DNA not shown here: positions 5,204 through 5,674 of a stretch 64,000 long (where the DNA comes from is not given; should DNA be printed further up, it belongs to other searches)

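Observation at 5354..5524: Unannotated zinc-ribbon micro-ORF translationally coupled to a Mor-like HTH gene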

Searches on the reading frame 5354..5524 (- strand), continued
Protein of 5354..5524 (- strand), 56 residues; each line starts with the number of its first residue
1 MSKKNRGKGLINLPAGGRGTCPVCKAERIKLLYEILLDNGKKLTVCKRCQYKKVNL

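Call 27: search_solved_structures(query=A2, max_evalue=10, show_alignments=3)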
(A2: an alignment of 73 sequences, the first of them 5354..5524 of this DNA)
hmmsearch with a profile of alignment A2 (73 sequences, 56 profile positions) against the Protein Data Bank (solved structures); distinct sequences matched with E-value up to 10: 31.
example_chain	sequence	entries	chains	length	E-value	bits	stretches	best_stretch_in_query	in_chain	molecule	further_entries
5v3g_D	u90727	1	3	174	0.0036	20.2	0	29-50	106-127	PR domain zinc finger protein 9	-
5egb_A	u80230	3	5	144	0.0042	20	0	32-54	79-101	Histone-lysine N-methyltransferase PRDM9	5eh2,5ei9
8xuf_C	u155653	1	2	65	0.051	16.5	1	21-50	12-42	CDF1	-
1l8d_A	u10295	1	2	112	0.12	15.3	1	9-27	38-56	DNA double-strand break repair rad50 ATPase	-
6zff_A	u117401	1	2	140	0.16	14.9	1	9-27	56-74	DNA double-strand break repair Rad50 ATPase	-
5zwn_Y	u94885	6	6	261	0.28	14.1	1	15-41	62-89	Protein LUC7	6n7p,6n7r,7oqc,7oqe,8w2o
4v4n_Ai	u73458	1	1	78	0.34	13.9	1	10-31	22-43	50S ribosomal protein L37AE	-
4v6u_Bi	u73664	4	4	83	0.34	13.9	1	10-31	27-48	50S ribosomal protein L37Ae | Large ribosomal subunit protein eL43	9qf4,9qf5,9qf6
5cwi_A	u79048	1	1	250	0.59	13.1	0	27-53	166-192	Designed helical repeat protein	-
6g90_H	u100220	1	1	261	0.82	12.6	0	15-41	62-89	Protein LUC7,Protein LUC7,Protein LUC7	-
7oyc_g1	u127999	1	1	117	0.83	12.6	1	18-51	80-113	60S ribosomal protein L34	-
5lzs_g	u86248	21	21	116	0.89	12.5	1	18-48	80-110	eL34 | 60S ribosomal protein L34 | Large ribosomal subunit protein eL34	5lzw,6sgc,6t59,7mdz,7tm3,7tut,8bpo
8y0e_I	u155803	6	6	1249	1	12.3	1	27-49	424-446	M1249L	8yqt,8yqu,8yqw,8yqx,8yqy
5ntb_A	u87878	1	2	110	1.2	12.1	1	17-30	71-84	Papain inhibitor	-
22tu_Lg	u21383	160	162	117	1.2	12.1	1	18-51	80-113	60S ribosomal protein L34 | Ribosomal protein eL34 | eL34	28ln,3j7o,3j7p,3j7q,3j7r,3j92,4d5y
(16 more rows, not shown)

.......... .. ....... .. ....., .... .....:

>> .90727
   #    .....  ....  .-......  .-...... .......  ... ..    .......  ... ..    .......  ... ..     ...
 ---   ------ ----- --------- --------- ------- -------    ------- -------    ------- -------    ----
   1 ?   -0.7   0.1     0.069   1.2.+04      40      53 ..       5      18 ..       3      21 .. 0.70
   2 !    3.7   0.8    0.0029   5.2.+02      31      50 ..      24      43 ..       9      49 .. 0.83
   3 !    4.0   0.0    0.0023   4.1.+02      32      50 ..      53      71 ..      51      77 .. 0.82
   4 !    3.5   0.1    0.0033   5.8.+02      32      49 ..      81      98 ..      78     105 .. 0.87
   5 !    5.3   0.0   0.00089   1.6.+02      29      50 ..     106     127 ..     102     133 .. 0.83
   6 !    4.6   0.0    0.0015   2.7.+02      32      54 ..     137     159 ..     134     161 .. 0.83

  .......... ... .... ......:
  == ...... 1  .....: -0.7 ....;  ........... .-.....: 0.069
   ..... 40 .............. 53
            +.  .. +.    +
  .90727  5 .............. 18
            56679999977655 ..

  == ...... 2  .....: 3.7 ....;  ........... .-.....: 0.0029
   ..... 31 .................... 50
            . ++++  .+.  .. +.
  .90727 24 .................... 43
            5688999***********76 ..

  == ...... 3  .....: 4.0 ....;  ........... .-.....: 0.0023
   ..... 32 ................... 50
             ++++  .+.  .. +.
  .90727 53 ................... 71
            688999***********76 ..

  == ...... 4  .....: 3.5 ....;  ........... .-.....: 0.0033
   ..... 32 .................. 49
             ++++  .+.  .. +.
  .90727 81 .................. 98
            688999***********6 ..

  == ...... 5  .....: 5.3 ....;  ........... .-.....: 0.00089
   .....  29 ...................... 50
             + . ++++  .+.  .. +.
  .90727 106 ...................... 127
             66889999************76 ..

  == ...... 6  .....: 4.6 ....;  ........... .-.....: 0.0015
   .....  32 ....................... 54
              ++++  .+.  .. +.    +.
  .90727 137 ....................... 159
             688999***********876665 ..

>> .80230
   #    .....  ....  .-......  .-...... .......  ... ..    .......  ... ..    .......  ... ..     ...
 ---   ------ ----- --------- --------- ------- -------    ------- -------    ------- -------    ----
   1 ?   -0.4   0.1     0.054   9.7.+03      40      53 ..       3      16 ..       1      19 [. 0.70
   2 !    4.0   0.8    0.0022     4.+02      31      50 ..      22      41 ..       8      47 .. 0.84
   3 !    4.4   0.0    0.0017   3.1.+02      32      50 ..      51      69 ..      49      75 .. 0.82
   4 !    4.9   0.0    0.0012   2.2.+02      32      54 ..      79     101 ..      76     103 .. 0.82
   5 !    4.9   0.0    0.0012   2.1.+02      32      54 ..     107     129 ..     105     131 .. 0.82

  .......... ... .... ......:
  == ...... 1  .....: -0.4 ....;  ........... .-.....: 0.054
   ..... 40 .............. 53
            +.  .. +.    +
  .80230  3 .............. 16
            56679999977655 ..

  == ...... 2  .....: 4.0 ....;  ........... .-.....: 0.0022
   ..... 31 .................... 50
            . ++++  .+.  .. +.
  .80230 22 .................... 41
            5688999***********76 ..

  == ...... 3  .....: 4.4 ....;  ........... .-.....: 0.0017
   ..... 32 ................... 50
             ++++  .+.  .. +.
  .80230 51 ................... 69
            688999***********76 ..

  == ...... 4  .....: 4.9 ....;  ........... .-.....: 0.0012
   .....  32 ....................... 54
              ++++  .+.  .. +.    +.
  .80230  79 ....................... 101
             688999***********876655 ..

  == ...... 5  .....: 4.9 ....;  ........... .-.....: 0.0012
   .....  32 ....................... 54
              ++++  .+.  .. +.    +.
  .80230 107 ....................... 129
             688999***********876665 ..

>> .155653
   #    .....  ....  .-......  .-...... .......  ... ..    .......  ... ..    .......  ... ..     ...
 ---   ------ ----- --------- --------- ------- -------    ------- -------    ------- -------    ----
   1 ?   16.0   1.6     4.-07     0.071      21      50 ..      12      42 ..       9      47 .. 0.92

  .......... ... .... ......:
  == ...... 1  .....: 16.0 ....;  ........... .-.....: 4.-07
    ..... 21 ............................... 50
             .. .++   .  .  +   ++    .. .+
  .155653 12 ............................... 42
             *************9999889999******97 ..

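Call 28: predict_structure(alignment_id=A2)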
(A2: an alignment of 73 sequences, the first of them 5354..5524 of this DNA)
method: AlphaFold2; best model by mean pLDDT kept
length: 56 residues; sequences in the alignment: 73
mean_pLDDT: 78.6   pTM: 0.48
mean pLDDT of the five models: 78.6, 78.0, 76.2, 76.0, 71.3
residues with pLDDT >= 90: 0; 70-90: 51; 50-70: 5; < 50: 0
segments of 3 or more residues with pLDDT < 50: none
pLDDT, mean of each block of 10 residues (from residue 1): 75 79 86 79 84 63
secondary structure, 60 per line:
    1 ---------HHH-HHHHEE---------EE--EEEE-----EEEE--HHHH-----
elements in order: H14-17 E33-36 E42-45 H48-51

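Call 31: find_homologous_proteins(query=A2, max_evalue=0.001)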
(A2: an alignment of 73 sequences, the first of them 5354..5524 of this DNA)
Query A2 (73 sequences) (56 aa, profile of the alignment): 714 proteins with E <= 0.001 among 1418 candidates; the best 120 are listed.
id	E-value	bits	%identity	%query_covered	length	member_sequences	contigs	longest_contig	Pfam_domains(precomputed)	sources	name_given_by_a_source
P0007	8.7e-23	97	79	100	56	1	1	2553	PF27208.1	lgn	-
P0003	2.0e-22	96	93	100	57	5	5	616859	PF27208.1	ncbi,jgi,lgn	-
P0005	3.8e-22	95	84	100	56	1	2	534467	PF27208.1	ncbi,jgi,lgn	-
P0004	5.0e-22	95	86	100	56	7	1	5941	PF27208.1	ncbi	-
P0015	5.2e-22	95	69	98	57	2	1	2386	PF27208.1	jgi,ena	-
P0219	5.2e-22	95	53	98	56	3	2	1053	PF27208.1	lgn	-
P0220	5.8e-22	95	56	89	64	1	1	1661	PF27208.1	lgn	-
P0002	6.4e-22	95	98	100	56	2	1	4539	PF27208.1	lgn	-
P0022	7.5e-22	95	62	98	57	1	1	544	PF27208.1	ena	-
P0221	7.6e-22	94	55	98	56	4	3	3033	PF27208.1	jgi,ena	-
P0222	8.6e-22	94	62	98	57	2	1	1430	PF27208.1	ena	-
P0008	9.2e-22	94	75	100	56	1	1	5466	PF27208.1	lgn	-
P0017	9.5e-22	94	65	98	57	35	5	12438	PF27208.1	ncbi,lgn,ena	-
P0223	1.0e-21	94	70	96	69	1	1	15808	PF27208.1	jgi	jgi:hypothetical protein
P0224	1.1e-21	94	56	89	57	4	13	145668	PF27208.1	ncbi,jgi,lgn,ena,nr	ncbi:MAG TPA: hypothetical protein P5519_06285 [Spirochaetia bacterium]|nr:hypothetical protein [Spi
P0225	1.1e-21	94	56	89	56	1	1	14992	PF27208.1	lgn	-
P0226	1.4e-21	94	55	98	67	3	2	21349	PF27208.1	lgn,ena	-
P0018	1.4e-21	94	67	98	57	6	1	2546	PF27208.1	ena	-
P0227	1.4e-21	94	71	100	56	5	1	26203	PF27208.1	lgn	-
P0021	1.5e-21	94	62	98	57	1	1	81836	PF27208.1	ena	-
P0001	1.7e-21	93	100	100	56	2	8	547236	PF27208.1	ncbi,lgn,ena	-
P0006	1.7e-21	93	80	100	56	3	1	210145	PF27208.1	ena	-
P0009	1.7e-21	93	77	100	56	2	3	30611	PF27208.1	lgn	-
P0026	2.5e-21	93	56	89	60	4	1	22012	PF27208.1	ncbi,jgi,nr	ncbi:MAG: hypothetical protein LBH70_02360 [Spirochaetaceae bacterium]|jgi:hypothetical protein|nr:h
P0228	2.6e-21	93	58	89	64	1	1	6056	PF27208.1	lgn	-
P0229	2.6e-21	93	54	89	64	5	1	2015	PF27208.1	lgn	-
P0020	2.7e-21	93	65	96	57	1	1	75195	PF27208.1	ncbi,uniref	ncbi:hypothetical protein [Clostridium sp.]|uniref:hypothetical protein n=1 Tax=Clostridium sp. TaxI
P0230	2.9e-21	93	59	88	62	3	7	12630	PF27208.1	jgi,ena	jgi:hypothetical protein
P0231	3.0e-21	93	70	100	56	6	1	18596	PF27208.1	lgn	-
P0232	3.2e-21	92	55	98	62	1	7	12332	PF27208.1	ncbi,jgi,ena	-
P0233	3.5e-21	92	61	88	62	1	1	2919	PF27208.1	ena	-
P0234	3.7e-21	92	62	89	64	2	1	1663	PF27208.1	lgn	-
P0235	3.9e-21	92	69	96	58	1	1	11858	PF27208.1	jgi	jgi:hypothetical protein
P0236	4.1e-21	92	58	98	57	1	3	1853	PF27208.1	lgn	-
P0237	4.7e-21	92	69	96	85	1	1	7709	PF27208.1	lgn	-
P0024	4.8e-21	92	56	98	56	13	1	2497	PF27208.1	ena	-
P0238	5.2e-21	92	56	70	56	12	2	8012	PF27208.1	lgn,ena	-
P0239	5.5e-21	92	64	98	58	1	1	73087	PF27208.1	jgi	-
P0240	5.7e-21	92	54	89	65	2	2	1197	PF27208.1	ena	-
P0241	5.7e-21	92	47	98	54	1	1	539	PF27208.1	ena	-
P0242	6.1e-21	92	51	70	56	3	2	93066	PF27208.1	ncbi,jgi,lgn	jgi:formate dehydrogenase maturation protein FdhE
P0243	6.1e-21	92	58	95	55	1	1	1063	PF27208.1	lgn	-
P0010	6.3e-21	92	83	96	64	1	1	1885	PF27208.1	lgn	-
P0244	6.4e-21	92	56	89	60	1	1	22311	PF27208.1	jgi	jgi:hypothetical protein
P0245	6.5e-21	92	55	88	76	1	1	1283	PF27208.1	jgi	jgi:hypothetical protein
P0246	6.5e-21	92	56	89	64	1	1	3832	PF27208.1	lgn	-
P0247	6.5e-21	91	56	89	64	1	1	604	PF27208.1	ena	-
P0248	6.6e-21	91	52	89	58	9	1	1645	PF27208.1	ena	-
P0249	7.9e-21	91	58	89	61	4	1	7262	PF27208.1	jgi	jgi:ribosomal protein L37AE/L43A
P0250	8.0e-21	91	56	93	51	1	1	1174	PF27208.1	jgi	jgi:hypothetical protein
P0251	8.2e-21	91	60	98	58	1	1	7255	PF27208.1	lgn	-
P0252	8.5e-21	91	49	98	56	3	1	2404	PF27208.1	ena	-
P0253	8.9e-21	91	55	98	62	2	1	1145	PF27208.1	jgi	jgi:hypothetical protein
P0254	9.9e-21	91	58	89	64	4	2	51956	PF27208.1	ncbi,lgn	-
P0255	1.0e-20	91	56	89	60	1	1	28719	PF27208.1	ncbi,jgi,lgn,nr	ncbi:MAG: hypothetical protein LBP81_01225 [Treponema sp.]|jgi:hypothetical protein|nr:hypothetical 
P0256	1.1e-20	91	60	93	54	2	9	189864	PF27208.1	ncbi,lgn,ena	-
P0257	1.1e-20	91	54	89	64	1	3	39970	PF27208.1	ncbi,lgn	-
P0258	1.1e-20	91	52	93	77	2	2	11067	PF27208.1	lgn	-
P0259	1.1e-20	91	52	93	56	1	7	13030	PF27208.1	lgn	-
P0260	1.1e-20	91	63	88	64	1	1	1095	PF27208.1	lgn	-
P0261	1.1e-20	91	53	98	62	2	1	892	PF27208.1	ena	-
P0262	1.2e-20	91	62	93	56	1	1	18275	PF27208.1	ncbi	-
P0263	1.2e-20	91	53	98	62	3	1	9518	PF27208.1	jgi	jgi:RNA polymerase subunit RPABC4/transcription elongation factor Spt4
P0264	1.2e-20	91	59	89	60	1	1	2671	PF27208.1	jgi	jgi:RNA polymerase subunit RPABC4/transcription elongation factor Spt4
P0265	1.2e-20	91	58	89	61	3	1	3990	PF27208.1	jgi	jgi:hypothetical protein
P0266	1.2e-20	91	63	68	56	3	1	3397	PF27208.1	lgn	-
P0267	1.2e-20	91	62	93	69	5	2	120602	PF27208.1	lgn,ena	-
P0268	1.2e-20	91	55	68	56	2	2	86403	PF27208.1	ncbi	-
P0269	1.3e-20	91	53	98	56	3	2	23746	PF27208.1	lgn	-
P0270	1.3e-20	91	53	98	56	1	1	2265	PF27208.1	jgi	jgi:hypothetical protein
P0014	1.4e-20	90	74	95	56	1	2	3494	PF27208.1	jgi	-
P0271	1.4e-20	90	51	98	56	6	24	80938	PF27208.1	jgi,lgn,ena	-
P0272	1.4e-20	90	52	89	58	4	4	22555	PF27208.1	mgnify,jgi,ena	mgnify:CR=1 FL=1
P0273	1.4e-20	90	56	93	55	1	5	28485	PF27208.1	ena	-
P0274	1.5e-20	90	53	98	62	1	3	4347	PF27208.1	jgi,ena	-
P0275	1.5e-20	90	56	89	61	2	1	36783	PF27208.1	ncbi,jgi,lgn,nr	ncbi:MAG: hypothetical protein LBE02_00680 [Spirochaetaceae bacterium]|jgi:formate dehydrogenase mat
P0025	1.5e-20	90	69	63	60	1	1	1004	PF27208.1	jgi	jgi:hypothetical protein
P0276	1.6e-20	90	56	89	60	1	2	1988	PF27208.1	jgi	-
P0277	1.6e-20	90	54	93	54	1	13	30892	PF27208.1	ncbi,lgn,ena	-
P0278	1.6e-20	90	54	89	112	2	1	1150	PF27208.1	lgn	-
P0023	1.7e-20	90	56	98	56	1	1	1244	PF27208.1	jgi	jgi:hypothetical protein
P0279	1.7e-20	90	56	89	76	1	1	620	PF27208.1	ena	-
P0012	1.8e-20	90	78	96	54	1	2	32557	PF27208.1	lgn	-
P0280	1.8e-20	90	51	98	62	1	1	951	PF27208.1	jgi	jgi:hypothetical protein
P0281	1.9e-20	90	53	88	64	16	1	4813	PF27208.1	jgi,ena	-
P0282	2.0e-20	90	55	98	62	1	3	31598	PF27208.1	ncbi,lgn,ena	-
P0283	2.0e-20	90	53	98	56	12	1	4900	PF27208.1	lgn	-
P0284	2.0e-20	90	58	89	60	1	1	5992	PF27208.1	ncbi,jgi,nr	ncbi:MAG: hypothetical protein LBB72_02090 [Spirochaetaceae bacterium]|jgi:ribosomal protein L37AE/L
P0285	2.1e-20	90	58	89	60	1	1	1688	PF27208.1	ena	-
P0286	2.1e-20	90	58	95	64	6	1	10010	PF27208.1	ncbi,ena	-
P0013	2.2e-20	90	74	95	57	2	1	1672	PF27208.1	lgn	-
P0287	2.2e-20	90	55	68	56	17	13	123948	PF27208.1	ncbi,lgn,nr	ncbi:MAG: hypothetical protein WHT81_03740 [Rectinemataceae bacterium]|nr:hypothetical protein [Spir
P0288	2.3e-20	90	47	98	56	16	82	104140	PF27208.1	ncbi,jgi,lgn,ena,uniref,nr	ncbi:MAG: hypothetical protein RDU47_07975 [Spirochaetia bacterium]|jgi:formate dehydrogenase matura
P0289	2.3e-20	90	51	98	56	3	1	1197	PF27208.1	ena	-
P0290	2.4e-20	90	54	89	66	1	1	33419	PF27208.1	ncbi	-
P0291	2.7e-20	90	58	89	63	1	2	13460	PF27208.1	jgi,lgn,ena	jgi:hypothetical protein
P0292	2.9e-20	89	57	88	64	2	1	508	PF27208.1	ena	-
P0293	3.1e-20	89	53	88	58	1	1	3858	PF27208.1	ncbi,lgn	ncbi:MAG: hypothetical protein ACQ5SW_06575 [Sphaerochaetaceae bacterium]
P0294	3.3e-20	89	58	89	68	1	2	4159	PF27208.1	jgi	-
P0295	3.3e-20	89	60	89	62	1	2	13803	PF27208.1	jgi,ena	jgi:hypothetical protein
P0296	3.4e-20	89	51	98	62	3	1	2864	PF27208.1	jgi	jgi:hypothetical protein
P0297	3.4e-20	89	60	98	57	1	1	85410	PF27208.1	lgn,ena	-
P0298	3.4e-20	89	52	89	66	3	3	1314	PF27208.1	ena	-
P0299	3.4e-20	89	58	89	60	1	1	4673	PF27208.1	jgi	-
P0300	3.5e-20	89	60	89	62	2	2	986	PF27208.1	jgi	jgi:hypothetical protein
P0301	3.6e-20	89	56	89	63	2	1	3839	PF27208.1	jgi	jgi:hypothetical protein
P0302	3.7e-20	89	53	98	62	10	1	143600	PF27208.1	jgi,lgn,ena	-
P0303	3.7e-20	89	53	88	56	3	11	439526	PF27208.1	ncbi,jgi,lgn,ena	ncbi:MAG: hypothetical protein ACOXZZ_01565 [Sphaerochaetaceae bacterium]|jgi:hypothetical protein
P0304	3.7e-20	89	50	89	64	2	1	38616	PF27208.1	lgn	-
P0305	3.8e-20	89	53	98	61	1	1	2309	PF27208.1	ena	-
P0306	3.9e-20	89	55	88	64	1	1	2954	PF27208.1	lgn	-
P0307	3.9e-20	89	45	95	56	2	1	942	PF27208.1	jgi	jgi:hypothetical protein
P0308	4.0e-20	89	54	89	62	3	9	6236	PF27208.1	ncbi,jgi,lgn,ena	jgi:hypothetical protein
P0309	4.2e-20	89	53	98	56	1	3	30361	PF27208.1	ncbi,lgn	-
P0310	4.3e-20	89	56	89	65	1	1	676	PF27208.1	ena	-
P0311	4.5e-20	89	52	89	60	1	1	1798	PF27208.1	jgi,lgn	jgi:hypothetical protein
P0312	4.5e-20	89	54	89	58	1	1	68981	PF27208.1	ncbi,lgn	-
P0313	4.7e-20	89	58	68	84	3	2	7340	PF27208.1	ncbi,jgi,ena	-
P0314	4.8e-20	89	53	98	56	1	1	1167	PF27208.1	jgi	jgi:hypothetical protein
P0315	4.8e-20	89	51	98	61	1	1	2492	PF27208.1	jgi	jgi:hypothetical protein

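Call 32: find_encoding_contigs(protein=P0288, flank=3000, max_places=3)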
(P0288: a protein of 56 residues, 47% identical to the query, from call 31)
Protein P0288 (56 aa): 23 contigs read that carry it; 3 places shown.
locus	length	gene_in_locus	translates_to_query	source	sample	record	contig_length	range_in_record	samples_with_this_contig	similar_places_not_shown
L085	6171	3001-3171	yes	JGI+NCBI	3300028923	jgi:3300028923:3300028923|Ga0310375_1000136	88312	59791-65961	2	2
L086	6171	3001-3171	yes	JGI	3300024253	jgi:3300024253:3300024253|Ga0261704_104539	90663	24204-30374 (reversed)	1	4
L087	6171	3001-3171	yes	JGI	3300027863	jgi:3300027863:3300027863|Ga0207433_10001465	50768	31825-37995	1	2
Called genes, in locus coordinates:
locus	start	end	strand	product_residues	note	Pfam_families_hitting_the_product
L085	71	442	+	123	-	PF00416:Ribosomal_S13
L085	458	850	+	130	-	PF00411:Ribosomal_S11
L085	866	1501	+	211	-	PF00163:Ribosomal_S4, PF01479:S4, PF22421:SYY_C-terminal (faint)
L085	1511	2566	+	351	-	PF01193:RNA_pol_L, PF01000:RNA_pol_A_bac, PF03118:RNA_pol_A_CTD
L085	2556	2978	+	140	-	PF01196:Ribosomal_L17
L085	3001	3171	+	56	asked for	PF27208:TP_0214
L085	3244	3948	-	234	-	PF00005:ABC_tran, PF13304:AAA_21 (weak)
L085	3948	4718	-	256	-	PF00005:ABC_tran, PF13304:AAA_21 (faint), PF12399:BCA_ABC_TP_C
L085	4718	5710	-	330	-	PF02653:BPD_transp_2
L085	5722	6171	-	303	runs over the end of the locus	PF02653:BPD_transp_2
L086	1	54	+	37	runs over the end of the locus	PF00444:Ribosomal_L36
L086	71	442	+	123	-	PF00416:Ribosomal_S13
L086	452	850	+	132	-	PF00411:Ribosomal_S11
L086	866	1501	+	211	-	PF00163:Ribosomal_S4, PF01479:S4, PF22421:SYY_C-terminal (faint)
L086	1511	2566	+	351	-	PF01193:RNA_pol_L, PF01000:RNA_pol_A_bac, PF03118:RNA_pol_A_CTD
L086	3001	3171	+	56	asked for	PF27208:TP_0214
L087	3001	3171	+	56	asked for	PF27208:TP_0214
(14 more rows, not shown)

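Call 33: find_encoding_contigs(protein=P0303, flank=3000, max_places=2)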
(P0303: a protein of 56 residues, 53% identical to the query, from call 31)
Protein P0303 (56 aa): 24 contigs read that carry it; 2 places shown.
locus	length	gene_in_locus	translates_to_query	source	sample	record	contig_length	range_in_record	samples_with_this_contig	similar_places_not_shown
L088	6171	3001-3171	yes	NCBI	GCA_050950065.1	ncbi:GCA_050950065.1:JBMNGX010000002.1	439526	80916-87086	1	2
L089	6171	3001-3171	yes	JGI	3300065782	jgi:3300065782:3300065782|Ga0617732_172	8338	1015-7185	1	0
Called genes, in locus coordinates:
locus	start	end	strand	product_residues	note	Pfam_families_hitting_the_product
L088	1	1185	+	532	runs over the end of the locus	PF02086:MethyltransfD12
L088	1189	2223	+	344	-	-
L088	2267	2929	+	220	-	PF04140:ICMT, PF04191:PEMT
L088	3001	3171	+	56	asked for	PF27208:TP_0214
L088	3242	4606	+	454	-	PF01225:Mur_ligase, PF08245:Mur_ligase_M, PF02875:Mur_ligase_C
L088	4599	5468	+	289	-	PF03755:YicC-like_N, PF08340:YicC-like_C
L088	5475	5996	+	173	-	PF13189:Cytidylate_kin2, PF13238:AAA_18, PF02224:Cytidylate_kin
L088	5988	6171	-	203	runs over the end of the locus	PF01810:LysE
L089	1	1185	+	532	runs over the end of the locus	PF02086:MethyltransfD12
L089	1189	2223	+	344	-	-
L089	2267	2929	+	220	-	PF04140:ICMT, PF04191:PEMT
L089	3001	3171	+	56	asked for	PF27208:TP_0214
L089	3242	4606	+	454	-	PF01225:Mur_ligase, PF08245:Mur_ligase_M, PF02875:Mur_ligase_C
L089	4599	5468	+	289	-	PF03755:YicC-like_N, PF08340:YicC-like_C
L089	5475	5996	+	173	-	PF13189:Cytidylate_kin2, PF13238:AAA_18, PF02224:Cytidylate_kin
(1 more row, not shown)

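Call 34: find_encoding_contigs(protein=P0255, flank=3000, max_places=2)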
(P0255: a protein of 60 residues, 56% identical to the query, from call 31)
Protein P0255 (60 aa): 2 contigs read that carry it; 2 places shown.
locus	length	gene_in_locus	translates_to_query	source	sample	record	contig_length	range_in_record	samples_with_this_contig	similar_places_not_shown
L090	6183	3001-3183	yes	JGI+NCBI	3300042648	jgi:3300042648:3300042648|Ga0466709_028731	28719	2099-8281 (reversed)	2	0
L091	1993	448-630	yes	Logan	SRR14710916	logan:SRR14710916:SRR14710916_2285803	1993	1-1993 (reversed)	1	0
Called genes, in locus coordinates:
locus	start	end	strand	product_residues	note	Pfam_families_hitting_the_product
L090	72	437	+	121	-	PF00416:Ribosomal_S13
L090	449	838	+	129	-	PF00411:Ribosomal_S11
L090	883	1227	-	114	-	-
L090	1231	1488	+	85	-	-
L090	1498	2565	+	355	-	PF01193:RNA_pol_L, PF01000:RNA_pol_A_bac, PF03118:RNA_pol_A_CTD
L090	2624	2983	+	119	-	PF01196:Ribosomal_L17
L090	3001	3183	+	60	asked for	PF27208:TP_0214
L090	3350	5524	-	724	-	PF13328:HD_4, PF04607:RelA_SpoT, PF02824:TGS, PF28438:RelA_RIS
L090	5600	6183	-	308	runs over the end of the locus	PF17827:PrmC_N, PF05175:MTS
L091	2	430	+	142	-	PF01196:Ribosomal_L17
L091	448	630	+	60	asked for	PF27208:TP_0214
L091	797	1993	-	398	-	?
